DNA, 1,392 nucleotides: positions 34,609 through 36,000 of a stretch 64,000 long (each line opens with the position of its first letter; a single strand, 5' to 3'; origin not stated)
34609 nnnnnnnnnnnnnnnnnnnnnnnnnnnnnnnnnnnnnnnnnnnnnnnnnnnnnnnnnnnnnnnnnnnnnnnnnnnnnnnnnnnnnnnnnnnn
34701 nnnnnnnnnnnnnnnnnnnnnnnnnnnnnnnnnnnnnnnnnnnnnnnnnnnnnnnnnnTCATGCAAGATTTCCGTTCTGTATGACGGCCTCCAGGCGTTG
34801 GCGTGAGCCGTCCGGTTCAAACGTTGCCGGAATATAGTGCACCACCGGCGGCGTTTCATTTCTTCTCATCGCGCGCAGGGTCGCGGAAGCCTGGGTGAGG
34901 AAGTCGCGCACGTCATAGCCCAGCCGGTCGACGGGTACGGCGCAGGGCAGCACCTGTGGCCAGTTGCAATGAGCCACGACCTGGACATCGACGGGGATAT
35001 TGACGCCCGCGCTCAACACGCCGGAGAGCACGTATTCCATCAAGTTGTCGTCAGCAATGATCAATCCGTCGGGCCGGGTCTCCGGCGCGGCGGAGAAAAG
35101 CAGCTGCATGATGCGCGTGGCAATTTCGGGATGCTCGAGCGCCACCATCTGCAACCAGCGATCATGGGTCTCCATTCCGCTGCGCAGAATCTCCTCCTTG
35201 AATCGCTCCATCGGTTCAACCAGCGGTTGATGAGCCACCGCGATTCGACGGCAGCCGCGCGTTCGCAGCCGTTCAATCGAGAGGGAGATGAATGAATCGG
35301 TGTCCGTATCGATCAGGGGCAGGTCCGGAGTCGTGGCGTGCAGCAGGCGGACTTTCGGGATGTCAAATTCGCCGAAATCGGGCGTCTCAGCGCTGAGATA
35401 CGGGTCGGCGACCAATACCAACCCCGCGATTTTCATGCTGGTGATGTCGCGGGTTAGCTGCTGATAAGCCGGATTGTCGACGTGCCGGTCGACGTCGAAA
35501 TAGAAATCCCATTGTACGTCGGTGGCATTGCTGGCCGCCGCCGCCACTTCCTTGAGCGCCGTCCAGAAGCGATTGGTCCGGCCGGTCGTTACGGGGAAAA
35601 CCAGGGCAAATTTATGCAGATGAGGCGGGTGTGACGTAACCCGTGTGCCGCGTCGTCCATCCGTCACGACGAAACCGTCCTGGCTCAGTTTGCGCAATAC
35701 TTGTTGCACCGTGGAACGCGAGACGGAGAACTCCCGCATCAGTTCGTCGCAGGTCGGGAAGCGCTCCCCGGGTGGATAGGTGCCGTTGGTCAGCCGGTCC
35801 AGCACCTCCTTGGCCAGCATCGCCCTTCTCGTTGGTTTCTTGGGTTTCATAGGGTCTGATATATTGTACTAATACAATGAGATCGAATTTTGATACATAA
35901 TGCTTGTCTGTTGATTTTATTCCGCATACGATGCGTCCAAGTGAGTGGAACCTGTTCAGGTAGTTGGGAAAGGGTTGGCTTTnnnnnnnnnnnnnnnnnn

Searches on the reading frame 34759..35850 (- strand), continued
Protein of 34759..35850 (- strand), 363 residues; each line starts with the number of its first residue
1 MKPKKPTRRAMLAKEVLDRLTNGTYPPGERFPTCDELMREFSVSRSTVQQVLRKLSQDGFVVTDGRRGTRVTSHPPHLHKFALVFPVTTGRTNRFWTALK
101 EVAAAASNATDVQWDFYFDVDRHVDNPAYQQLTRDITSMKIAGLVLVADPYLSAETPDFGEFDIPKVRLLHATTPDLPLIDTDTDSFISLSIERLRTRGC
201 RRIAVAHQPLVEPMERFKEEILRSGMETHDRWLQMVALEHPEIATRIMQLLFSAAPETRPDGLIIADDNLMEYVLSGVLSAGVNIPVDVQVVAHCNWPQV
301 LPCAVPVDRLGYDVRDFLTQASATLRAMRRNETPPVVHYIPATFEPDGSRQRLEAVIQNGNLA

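Call 40: find_encoding_contigs(protein=P0023, flank=10000, max_places=1)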
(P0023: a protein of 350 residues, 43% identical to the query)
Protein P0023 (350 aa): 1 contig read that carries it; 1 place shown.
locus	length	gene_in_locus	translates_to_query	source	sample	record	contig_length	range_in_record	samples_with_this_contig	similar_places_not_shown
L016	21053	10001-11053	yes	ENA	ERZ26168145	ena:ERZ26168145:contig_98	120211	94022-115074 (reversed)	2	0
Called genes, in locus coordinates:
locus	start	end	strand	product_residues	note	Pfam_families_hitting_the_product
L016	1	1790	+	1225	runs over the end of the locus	PF06452:CBM9_1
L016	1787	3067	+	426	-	PF00890:FAD_binding_2, PF01134:GIDA (weak), PF01266:DAO (weak), PF07992:Pyr_redox_2 (weak), PF12831:FAD_oxidored, PF13450:NAD_binding_8 (weak)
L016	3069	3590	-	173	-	PF17390:Bac_rhamnosid_C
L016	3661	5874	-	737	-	PF08531:Bac_rhamnosid_N, PF17389:Bac_rhamnosid6H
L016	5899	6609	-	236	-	PF07963:N_methyl (weak), PF07596:SBP_bac_10 (faint)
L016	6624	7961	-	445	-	PF00884:Sulfatase, PF01663:Phosphodiest, PF02995:DUF229 (faint), PF16347:SGSH_C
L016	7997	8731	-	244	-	-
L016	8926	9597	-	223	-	-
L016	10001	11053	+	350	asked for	PF00392:GntR, PF13377:Peripla_BP_3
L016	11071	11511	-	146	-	PF00481:PP2C (faint), PF13672:PP2C_2 (weak)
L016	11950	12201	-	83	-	-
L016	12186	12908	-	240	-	PF00916:Sulfate_transp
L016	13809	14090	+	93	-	-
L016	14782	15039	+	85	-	-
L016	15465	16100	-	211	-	-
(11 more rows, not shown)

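Call 64: find_encoding_contigs(protein=P0021, flank=4000, max_places=2)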
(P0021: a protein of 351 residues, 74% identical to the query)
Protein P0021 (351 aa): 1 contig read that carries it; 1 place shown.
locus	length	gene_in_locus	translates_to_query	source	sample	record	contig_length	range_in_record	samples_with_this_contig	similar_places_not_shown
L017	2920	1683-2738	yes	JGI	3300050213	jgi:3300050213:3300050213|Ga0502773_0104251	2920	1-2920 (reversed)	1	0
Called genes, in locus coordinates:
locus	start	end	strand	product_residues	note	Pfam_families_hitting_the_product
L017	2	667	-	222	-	?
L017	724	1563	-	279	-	-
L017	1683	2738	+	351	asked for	PF00392:GntR, PF13377:Peripla_BP_3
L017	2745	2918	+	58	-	?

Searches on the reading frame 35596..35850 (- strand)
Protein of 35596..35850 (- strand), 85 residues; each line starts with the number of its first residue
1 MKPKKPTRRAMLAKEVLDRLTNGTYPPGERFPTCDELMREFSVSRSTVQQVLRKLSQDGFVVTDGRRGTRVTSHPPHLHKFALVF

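Call 55: search_solved_structures(query=window:35596-35850:-, max_evalue=1, show_alignments=0)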
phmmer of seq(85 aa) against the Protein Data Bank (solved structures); distinct sequences matched with E-value up to 1: 41.
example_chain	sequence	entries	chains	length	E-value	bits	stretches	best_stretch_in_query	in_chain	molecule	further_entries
8y3z_A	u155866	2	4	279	9.2e-07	32.3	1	11-72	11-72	Fatty acid metabolism regulator protein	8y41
4p96_A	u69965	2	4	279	9.4e-07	32.2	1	11-72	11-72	Fatty acid metabolism regulator protein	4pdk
5dv5_A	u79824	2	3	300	9.7e-07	32.2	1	11-72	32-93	GntR family transcriptional regulator | Fatty acid metabolism regulator protein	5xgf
4p9u_E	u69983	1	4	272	1.8e-06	31.4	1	13-72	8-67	Fatty acid metabolism regulator protein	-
1hw1_A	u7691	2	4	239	2.4e-05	27.8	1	14-72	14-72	FATTY ACID METABOLISM REGULATOR PROTEIN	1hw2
1e2x_A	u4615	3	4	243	2.4e-05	27.7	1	14-72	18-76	FATTY ACID METABOLISM REGULATOR PROTEIN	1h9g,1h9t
3f8m_A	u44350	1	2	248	5.9e-05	26.5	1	12-73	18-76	GntR-family protein transcriptional regulator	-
8pqm_A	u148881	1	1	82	6e-05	26.5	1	12-69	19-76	FadR family transcriptional regulator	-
5kvr_A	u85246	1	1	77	6.6e-05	26.4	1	8-69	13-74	Pyruvate dehydrogenase complex repressor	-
4egy_A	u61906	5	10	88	7.2e-05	26.2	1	9-68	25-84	Arabinose metabolism transcriptional repressor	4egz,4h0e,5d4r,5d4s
1v4r_A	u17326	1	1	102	0.00029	24.3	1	18-75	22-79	Transcriptional Repressor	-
6sbs_A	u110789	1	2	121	0.00034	24.1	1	10-67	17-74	Regulatory protein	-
9wfi_A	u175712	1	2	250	0.00042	23.8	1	11-71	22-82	Uncharacterized HTH-type transcriptional regulator Rv0494,Fatty acid metabolism regulator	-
3ihu_A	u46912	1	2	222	0.00085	22.8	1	17-70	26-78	Transcriptional regulator, GntR family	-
4u0y_A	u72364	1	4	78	0.0022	21.5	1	14-71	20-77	HTH-type transcriptional repressor YvoA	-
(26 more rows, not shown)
